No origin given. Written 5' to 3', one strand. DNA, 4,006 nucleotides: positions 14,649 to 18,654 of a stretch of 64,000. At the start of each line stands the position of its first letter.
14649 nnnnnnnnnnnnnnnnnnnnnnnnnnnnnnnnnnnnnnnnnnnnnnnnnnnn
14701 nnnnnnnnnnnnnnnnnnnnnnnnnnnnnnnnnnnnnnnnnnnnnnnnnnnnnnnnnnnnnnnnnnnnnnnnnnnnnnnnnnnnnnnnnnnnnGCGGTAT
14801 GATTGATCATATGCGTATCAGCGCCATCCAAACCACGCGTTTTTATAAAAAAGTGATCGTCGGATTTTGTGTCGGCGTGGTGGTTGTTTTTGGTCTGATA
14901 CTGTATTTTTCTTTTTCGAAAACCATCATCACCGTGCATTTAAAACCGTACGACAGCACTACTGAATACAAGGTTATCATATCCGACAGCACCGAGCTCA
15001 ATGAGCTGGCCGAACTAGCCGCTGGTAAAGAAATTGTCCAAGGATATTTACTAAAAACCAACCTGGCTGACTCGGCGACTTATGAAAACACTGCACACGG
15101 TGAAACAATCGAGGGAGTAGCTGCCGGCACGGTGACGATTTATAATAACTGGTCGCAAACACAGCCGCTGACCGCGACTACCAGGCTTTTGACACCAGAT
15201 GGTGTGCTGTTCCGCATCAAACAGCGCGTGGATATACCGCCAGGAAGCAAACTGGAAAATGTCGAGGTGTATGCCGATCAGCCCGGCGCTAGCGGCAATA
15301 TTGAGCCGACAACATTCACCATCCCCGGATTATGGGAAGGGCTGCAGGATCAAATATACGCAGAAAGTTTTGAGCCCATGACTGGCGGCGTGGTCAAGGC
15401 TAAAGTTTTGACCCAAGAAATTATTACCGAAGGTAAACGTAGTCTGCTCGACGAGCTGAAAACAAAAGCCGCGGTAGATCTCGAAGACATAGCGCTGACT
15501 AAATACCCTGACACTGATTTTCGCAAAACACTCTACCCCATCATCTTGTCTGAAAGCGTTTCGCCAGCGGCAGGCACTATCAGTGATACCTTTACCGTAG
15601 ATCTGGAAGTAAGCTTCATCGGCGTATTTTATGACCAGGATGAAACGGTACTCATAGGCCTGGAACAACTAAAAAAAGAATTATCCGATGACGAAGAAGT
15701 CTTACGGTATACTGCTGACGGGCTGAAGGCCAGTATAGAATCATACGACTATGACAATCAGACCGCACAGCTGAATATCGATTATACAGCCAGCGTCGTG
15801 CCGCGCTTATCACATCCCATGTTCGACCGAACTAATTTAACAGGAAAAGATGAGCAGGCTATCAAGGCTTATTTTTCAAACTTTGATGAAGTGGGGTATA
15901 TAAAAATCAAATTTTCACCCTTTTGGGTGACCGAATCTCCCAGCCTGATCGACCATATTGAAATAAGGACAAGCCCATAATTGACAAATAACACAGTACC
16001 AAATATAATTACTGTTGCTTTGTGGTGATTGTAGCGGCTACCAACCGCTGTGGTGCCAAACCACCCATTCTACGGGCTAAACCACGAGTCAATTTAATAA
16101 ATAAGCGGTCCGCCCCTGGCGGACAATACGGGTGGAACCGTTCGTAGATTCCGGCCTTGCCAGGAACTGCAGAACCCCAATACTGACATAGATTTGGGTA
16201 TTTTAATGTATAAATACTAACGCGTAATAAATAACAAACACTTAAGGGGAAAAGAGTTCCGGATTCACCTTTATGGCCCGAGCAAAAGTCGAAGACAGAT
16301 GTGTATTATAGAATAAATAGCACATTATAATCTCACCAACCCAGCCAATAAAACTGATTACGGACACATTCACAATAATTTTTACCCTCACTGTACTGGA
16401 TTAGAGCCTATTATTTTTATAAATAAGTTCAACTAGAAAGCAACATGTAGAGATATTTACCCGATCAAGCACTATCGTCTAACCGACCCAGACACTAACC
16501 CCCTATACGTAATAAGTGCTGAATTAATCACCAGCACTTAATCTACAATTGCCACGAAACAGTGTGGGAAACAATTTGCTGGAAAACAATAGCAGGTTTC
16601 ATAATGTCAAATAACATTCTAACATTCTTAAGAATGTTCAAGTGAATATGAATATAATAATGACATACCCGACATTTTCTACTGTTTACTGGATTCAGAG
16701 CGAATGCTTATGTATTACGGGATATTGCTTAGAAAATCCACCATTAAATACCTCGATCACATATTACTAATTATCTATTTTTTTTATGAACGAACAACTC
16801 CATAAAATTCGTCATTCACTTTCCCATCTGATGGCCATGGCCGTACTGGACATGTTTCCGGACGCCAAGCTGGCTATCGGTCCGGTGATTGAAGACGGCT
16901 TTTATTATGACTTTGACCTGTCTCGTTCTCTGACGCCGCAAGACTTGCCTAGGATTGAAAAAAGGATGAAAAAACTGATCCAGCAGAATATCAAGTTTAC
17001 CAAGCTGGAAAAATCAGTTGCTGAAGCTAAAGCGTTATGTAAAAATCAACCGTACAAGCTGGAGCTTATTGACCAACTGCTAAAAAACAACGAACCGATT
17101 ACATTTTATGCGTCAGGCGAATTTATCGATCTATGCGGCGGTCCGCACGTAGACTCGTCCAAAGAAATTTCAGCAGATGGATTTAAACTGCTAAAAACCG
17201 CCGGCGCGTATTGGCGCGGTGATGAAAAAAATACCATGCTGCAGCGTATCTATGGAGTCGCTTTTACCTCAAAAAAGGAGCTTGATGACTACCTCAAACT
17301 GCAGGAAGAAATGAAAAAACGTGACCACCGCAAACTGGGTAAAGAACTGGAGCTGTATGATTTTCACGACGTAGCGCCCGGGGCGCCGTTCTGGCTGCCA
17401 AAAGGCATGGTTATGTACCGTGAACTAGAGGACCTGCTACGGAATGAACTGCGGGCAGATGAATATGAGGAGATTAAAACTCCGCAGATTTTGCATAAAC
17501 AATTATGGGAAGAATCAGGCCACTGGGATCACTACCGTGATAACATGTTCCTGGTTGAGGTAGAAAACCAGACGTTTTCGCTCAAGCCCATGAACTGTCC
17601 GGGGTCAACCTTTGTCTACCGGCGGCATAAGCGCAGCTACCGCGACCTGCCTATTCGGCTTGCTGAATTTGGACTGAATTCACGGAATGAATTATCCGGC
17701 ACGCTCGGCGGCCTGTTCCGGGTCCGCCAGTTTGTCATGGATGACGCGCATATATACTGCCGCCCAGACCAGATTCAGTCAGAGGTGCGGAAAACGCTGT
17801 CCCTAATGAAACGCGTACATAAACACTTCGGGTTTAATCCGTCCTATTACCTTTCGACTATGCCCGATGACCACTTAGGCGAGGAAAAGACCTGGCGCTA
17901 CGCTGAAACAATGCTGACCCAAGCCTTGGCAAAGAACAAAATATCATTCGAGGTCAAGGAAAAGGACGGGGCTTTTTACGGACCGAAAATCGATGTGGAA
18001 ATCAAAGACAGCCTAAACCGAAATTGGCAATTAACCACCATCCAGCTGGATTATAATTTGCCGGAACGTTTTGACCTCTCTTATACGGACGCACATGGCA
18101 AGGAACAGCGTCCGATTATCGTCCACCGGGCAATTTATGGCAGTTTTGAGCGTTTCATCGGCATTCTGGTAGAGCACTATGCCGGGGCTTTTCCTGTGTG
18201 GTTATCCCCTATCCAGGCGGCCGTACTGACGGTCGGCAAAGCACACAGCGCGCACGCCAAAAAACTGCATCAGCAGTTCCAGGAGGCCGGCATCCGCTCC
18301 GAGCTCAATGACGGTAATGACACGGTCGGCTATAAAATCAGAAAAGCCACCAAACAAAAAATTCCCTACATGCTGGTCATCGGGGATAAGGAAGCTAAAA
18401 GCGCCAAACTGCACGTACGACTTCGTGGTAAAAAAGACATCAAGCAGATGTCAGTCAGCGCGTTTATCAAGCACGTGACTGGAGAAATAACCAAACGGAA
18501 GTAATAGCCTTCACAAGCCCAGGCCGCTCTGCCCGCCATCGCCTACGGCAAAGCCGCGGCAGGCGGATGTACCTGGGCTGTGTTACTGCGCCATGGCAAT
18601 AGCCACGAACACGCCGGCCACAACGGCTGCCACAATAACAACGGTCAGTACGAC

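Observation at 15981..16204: Perfect consensus promoter driving a structured RNA with T-box-like features upstream of thrS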

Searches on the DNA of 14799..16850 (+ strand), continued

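Call 54: search_with_rna_model(model_id=R1, sources=[window, L084, L086, L088, L089, L090, L091, L092, L093, L094, L095, L096, L097, L098, L099, L100, L101, L102, L103, L104, L105, L106, L107, L108, L109, L110, L112, L113, L114, L115, L116, L117, L118, L119, L121, L122, L123, L124, L125, L126, L127, L128, L129, L130, L131, L132, L133, L135, L136, L137, L138, L139, L140, L141, L142, L143, L144, L145, L146, L148, L149, L150, L151, L152, L154, L155, L156, L157, L158, L159, L160, L161, L162, L163, L165, L166], max_evalue=0.01, make_alignment=true)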
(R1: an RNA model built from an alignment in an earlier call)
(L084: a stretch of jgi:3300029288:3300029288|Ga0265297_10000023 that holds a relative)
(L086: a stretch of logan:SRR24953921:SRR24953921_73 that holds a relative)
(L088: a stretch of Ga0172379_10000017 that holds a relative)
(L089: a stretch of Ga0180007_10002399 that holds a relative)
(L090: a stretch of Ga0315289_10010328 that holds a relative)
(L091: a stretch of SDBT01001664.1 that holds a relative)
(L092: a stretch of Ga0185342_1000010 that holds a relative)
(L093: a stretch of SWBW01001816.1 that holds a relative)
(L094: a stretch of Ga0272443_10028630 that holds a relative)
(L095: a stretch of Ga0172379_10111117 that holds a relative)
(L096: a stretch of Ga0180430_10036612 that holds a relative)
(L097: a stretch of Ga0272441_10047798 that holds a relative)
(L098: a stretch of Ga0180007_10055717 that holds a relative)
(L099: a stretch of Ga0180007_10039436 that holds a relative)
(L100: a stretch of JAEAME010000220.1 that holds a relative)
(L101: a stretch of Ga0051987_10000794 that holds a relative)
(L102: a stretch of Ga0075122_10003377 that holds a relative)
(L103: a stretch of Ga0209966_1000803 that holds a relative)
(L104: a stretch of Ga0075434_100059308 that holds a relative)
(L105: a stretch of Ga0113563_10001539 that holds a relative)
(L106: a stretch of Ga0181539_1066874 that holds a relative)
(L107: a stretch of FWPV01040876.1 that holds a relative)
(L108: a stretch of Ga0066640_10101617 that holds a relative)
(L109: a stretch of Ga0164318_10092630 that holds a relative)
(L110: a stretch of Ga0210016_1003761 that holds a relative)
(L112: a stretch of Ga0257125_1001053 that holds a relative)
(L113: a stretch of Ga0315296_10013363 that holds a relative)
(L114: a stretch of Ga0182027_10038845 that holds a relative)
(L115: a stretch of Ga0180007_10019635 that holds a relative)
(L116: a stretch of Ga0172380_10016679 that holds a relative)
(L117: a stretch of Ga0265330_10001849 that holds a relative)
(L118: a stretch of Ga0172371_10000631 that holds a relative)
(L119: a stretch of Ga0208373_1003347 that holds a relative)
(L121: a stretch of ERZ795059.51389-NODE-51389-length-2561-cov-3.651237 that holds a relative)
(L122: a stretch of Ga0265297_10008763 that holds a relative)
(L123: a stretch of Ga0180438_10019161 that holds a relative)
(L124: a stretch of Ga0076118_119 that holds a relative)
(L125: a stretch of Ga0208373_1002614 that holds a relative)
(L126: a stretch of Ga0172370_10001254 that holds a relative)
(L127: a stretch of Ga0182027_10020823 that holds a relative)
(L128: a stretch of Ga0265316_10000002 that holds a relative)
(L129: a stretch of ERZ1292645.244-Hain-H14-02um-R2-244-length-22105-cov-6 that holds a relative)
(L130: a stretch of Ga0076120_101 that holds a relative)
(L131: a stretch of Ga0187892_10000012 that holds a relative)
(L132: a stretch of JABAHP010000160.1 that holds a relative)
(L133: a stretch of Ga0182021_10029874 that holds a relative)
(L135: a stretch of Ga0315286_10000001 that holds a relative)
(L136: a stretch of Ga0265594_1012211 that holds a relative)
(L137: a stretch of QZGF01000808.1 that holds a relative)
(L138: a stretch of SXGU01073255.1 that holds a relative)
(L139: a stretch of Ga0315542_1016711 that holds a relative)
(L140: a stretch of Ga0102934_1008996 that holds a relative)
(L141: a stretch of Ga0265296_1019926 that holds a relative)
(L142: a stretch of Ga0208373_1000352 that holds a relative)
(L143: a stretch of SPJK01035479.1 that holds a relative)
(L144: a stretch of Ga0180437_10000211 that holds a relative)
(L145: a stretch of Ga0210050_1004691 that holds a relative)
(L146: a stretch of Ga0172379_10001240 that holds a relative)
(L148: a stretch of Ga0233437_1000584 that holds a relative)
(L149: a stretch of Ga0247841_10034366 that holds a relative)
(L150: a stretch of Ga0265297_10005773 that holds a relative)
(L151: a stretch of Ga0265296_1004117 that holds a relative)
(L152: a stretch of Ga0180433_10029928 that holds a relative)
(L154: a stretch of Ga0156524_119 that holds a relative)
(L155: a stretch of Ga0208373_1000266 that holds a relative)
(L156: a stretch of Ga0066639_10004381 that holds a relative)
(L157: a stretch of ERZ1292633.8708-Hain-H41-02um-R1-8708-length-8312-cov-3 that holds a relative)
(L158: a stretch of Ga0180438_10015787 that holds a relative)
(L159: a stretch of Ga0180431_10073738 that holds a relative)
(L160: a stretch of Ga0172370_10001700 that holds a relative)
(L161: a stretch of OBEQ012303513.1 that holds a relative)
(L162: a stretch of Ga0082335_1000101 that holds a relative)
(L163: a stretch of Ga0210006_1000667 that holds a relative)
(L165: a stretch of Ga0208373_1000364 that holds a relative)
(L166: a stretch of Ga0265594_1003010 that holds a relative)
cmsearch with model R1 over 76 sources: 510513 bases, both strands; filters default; matches with E-value up to 0.01: 37.
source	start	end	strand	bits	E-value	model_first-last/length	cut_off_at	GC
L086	6577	6733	+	100.1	1.5e-20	1-140/140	no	0.44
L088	4185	4333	+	99.9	1.7e-20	1-140/140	no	0.46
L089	4516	4682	+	99.8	1.8e-20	1-140/140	no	0.38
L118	4151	4308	+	97.4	6.4e-20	1-140/140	no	0.41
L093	4186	4323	+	95.8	1.5e-19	1-140/140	no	0.34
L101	4284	4431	+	95.7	1.6e-19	1-140/140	no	0.36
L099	2835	3012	+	94.7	2.6e-19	1-140/140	no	0.4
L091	4191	4335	+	94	3.9e-19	1-140/140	no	0.4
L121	2236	2373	+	93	6.5e-19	1-140/140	no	0.42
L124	5282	5426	+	92.6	8.2e-19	1-140/140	no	0.34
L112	4190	4340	+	92.6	8.3e-19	1-140/140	no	0.37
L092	5132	5312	+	91.5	1.5e-18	1-140/140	no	0.49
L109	2012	2149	+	90.1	3.1e-18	1-140/140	no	0.31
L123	4684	4821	+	89.4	4.4e-18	1-140/140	no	0.36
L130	4201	4376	+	88.5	7.5e-18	1-140/140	no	0.38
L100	4160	4295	+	88.3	8.2e-18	1-140/140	no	0.41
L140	3483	3641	+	86.7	1.9e-17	1-140/140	no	0.33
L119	5534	5684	+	85.6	3.3e-17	1-140/140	no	0.42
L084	6194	6334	+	85.5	3.7e-17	1-140/140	no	0.52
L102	4172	4306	+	83.3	1.2e-16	1-140/140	no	0.45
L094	3459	3583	+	82.4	1.9e-16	1-140/140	no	0.43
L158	4124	4272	+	81.9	2.4e-16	1-140/140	no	0.34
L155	4168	4304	+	81.2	3.5e-16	1-140/140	no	0.47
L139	1505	1640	+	79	1.2e-15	1-140/140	no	0.53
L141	1338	1484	+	77.5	2.6e-15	1-140/140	no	0.33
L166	4169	4280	+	72.5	3.6e-14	1-140/140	no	0.38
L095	1899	2028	+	72.2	4.3e-14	1-140/140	no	0.48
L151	2343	2473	+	71.1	7.7e-14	1-140/140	no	0.53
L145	4304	4435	+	69.7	1.7e-13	1-140/140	no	0.45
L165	4162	4274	+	60.7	2e-11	1-140/140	no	0.38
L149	3194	3446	+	46.7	3.3e-08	1-140/140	no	0.48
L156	4251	4534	+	39.9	1.3e-06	1-140/140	no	0.35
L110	4771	4885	+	34.1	2.7e-05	1-140/140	no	0.39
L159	1966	2045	+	33.8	3.2e-05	1-140/140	no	0.45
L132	4214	4306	+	25.5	0.0027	1-140/140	no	0.56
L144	4127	4311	+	25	0.0035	1-140/140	no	0.52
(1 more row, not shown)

Alignment A4: 37 matches aligned to the model, 451 columns, each read 5' to 3' on its own strand. Consensus structure (alignment columns), stored with it:
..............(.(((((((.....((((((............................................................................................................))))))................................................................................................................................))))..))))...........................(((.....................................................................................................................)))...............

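Call 55: search_with_rna_model(model_id=R1, sources=[L001, L002, L003, L004, L005, L006, L007, L008, L009, L010, L011, L012, L013, L014, L015, L016, L017, L018, L019, L020, L021, L022, L023, L024, L025, L026, L027, L028, L029, L030, L031, L032, L033, L034, L035, L036, L037, L038, L039, L040, L041, L042, L043, L044, L045, L046, L047, L048, L049, L050, L051, L052, L053, L054, L055, L056, L057, L058, L059, L060, L061, L062, L063, L064, L065, L066, L067, L068, L069, L070, L071, L072, L073, L074, L075, L076, L077, L078, L079, L080], max_evalue=1)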
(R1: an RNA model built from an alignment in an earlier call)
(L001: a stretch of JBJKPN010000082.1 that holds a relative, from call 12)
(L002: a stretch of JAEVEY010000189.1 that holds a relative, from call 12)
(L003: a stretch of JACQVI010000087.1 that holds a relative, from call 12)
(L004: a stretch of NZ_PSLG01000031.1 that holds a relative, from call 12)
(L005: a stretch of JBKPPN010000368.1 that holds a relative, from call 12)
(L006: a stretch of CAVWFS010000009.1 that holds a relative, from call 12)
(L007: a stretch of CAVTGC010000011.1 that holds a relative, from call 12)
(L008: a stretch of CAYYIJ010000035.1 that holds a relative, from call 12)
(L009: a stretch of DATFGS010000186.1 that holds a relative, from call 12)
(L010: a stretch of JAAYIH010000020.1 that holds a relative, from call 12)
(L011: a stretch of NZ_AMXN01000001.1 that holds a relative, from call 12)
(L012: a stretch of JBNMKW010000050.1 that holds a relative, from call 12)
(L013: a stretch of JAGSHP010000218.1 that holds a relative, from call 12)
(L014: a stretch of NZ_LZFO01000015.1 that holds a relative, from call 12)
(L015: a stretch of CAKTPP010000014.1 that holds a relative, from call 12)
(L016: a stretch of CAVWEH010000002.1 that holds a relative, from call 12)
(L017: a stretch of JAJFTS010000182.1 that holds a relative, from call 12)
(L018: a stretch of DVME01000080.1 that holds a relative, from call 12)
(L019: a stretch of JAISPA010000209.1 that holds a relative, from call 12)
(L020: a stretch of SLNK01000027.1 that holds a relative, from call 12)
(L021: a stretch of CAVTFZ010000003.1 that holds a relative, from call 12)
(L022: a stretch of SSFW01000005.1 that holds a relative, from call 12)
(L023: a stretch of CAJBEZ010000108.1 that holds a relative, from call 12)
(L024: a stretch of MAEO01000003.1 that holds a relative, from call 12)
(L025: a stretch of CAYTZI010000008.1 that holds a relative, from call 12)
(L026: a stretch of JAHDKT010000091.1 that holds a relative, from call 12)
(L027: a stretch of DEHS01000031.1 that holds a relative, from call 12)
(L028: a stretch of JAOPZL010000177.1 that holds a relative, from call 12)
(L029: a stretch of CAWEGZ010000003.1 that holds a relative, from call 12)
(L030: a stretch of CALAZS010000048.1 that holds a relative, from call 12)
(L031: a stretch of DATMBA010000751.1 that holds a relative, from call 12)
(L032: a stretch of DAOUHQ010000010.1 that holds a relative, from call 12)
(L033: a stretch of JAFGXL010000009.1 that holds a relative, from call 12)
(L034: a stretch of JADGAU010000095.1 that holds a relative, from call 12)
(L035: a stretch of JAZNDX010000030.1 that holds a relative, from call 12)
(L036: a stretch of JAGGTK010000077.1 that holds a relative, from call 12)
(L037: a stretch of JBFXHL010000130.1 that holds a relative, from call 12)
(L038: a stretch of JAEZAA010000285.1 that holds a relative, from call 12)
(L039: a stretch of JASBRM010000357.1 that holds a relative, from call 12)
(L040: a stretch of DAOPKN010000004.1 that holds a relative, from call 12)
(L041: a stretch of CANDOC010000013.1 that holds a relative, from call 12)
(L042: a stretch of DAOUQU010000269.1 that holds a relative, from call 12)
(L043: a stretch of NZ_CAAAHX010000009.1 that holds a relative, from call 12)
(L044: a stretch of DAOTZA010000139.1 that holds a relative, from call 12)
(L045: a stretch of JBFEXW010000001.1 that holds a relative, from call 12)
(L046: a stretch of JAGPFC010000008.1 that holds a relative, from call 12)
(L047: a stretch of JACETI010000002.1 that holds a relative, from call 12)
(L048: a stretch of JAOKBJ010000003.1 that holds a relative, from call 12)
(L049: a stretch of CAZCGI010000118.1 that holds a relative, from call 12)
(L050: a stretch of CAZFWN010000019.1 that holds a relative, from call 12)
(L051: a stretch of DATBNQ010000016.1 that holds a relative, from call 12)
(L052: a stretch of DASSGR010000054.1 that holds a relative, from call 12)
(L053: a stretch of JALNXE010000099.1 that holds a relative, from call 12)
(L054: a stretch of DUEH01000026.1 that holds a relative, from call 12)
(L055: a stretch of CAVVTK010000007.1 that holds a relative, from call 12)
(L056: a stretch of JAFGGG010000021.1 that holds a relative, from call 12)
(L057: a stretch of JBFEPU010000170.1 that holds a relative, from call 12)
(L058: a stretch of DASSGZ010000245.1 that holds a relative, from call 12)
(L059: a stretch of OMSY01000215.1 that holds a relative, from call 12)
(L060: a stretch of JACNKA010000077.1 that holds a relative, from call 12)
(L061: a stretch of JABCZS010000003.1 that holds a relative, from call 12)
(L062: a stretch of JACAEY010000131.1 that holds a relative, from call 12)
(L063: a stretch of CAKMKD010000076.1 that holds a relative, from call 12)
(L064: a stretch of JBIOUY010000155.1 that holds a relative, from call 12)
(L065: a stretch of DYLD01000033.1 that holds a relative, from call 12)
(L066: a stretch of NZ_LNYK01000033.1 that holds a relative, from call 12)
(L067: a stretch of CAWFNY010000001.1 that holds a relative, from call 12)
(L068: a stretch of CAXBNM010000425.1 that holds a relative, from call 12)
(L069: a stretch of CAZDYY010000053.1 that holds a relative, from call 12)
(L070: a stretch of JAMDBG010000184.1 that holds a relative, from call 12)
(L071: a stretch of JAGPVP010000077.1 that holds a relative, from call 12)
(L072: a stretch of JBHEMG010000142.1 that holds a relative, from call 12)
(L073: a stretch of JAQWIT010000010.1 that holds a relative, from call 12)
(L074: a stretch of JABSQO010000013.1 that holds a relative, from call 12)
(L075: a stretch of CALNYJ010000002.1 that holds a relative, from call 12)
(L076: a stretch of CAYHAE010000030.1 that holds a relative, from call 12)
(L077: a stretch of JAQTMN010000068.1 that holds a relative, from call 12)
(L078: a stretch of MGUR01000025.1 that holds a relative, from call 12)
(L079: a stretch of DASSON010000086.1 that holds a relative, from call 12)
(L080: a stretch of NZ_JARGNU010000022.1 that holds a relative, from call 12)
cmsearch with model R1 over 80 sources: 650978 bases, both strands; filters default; matches with E-value up to 1: 5.
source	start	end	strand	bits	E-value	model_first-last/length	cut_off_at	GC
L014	3471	3612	+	33.3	5.5e-05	1-140/140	no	0.3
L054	3694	3775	+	22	0.022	1-140/140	no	0.34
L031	2984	3076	+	20.7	0.045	1-140/140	no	0.42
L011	3643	3717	+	17.7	0.22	1-140/140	no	0.51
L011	3384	3462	+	15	0.92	1-140/140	no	0.48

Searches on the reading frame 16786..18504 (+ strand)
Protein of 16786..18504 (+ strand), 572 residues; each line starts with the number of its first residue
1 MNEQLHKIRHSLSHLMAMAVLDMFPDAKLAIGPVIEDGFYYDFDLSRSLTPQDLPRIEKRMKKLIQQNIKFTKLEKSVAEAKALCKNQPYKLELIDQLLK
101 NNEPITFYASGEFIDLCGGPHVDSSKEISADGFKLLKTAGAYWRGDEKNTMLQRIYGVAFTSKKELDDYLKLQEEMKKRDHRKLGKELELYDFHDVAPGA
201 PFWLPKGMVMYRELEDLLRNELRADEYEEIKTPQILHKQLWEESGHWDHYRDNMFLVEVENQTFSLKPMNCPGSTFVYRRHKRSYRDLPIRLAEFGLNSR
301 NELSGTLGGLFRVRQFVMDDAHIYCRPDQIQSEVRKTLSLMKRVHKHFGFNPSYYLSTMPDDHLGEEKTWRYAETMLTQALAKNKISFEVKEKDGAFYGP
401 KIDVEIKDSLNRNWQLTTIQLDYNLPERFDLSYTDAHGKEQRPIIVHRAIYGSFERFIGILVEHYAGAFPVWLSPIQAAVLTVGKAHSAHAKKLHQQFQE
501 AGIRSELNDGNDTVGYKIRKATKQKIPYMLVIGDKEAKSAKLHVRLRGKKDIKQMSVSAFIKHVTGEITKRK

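Call 10: search_protein_families(library=pfam, proteins=[window:16786-18504:+])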
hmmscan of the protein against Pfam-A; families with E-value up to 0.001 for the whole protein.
window:16786-18504:+ (572 aa): 3 families
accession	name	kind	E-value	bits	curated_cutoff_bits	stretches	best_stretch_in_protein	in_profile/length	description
PF00587.30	tRNA-synt_2b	-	1.3e-40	139.8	29.3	1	255-465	1-179/179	tRNA synthetase class II core domain (G, H, P, S and T)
PF03129.25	HGTP_anticodon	-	8.2e-21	74.4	21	1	477-564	1-91/94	Anticodon binding domain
PF07973.19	tRNA_SAD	-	5.6e-13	49.1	24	1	105-156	1-44/44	Threonyl and Alanyl tRNA synthetase second additional domain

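Call 12: find_related_loci(query=window:16786-18501:+, collection=genome_contigs, flank=4000)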
Query window:16786-18501:+ (572 aa) in genome_contigs; peptide patterns used: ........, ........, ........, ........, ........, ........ (x = any residue, [..] = any of these).
600 stretches matched a pattern (row limit reached: there are more); 580 encode a relative of the query (tblastn E <= 1e-3); the best 80 are kept; 80 distinct loci.
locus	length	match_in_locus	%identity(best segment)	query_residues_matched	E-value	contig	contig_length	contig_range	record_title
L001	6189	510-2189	56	10-571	0e+0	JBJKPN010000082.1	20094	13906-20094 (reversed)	MAG: Candidatus Kryptoniota bacterium isolate Bin_123 S1Ck127_88665_flag_0_multi_19.9886_len_20094, whole genome shotgun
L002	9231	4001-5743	53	5-572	0e+0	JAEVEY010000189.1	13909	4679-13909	MAG: Candidatus Thermoflexus sinensis isolate QQ.bin.28 NODE_5265_length_13909_cov_34.3541, whole genome shotgun sequenc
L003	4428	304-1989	55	10-571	0e+0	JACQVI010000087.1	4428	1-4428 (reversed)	MAG: Ignavibacteriae bacterium isolate NC_groundwater_1459_Ag_S-0.65um_45_22 S_p65_S5_coassembly_k141_1983151, whole gen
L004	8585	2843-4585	52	5-572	0e+0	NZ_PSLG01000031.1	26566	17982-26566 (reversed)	MAG: Thermoflexus sp. isolate ERB_21_2 NODE_688_length_26566_cov_11.666101, whole genome shotgun sequence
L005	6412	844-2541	53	5-571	0e+0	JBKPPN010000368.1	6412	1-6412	MAG: Candidatus Methylomirabilota bacterium isolate GS_EKS_MAG_00101 GS_EKS_000001394551, whole genome shotgun sequence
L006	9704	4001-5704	51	2-571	0e+0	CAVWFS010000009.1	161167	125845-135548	MAG: uncultured Candidatus Rokubacteria bacterium isolate MFD00962.bin.2.180 genome assembly, contig: contig_35822, whol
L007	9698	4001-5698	51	5-571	0e+0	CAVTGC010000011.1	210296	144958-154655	MAG: uncultured Candidatus Rokubacteria bacterium isolate MFD09212.bin.1.136 genome assembly, contig: contig_4800, whole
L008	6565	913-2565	54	10-560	0e+0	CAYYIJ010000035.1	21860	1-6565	MAG TPA_asm: uncultured Chlorobiaceae bacterium isolate SRP257756_co1_228 genome assembly, contig: NODE_1864_length_2186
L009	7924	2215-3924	51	1-571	0e+0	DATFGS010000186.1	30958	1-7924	MAG TPA_asm: Candidatus Methylomirabilota bacterium isolate SMAG_U8669 k141_613715, whole genome shotgun sequence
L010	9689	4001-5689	50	9-572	0e+0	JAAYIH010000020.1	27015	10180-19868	MAG: Bacillota bacterium isolate AS09scLD_78 105040_AS09, whole genome shotgun sequence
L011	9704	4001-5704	48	3-571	0e+0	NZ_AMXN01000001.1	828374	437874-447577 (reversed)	Bacillus inaquosorum KCTC 13429 14.BSI.1_1, whole genome shotgun sequence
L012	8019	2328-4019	48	8-572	0e+0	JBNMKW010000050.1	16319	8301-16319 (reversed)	MAG: Megasphaera sp. isolate CM_BacMeg1398.33 k141_444197_length_16319_cov_16.0000, whole genome shotgun sequence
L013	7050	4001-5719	51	1-571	0e+0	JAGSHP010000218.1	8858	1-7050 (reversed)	MAG: Candidatus Thorarchaeota archaeon isolate A399 k151_1142993, whole genome shotgun sequence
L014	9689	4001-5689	50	8-571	0e+0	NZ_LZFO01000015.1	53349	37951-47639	Clostridium acetireducens DSM 10703 CLAC_contig000015, whole genome shotgun sequence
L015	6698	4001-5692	49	9-572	0e+0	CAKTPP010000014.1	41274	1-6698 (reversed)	MAG: uncultured Oscillospiraceae bacterium isolate REFINED_METABAT215_TOP10_CONTIGS_1500_ASSEMBLY_K77_MERGED__Hadza_PheC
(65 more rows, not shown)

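Call 14: find_encoding_contigs(protein=window:16786-18501:+, flank=6000, max_places=10)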
Protein window:16786-18501:+ (572 aa): 2 contigs read that carry it; 1 place shown.
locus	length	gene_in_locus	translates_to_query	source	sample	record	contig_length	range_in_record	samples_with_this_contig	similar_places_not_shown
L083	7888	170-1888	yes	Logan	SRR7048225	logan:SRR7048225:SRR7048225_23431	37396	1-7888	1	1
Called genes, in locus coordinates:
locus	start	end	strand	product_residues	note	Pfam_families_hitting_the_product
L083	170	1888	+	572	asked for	PF07973:tRNA_SAD, PF00587:tRNA-synt_2b, PF03129:HGTP_anticodon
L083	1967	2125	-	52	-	-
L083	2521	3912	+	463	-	PF00919:UPF0004, PF04055:Radical_SAM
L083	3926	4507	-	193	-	-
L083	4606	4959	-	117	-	PF00072:Response_reg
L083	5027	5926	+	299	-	PF01745:IPT (weak), PF01715:IPPT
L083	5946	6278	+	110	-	PF02482:Ribosomal_S30AE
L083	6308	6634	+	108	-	-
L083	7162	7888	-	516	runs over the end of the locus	PF02934:GatB_N, PF02637:GatB_Yqey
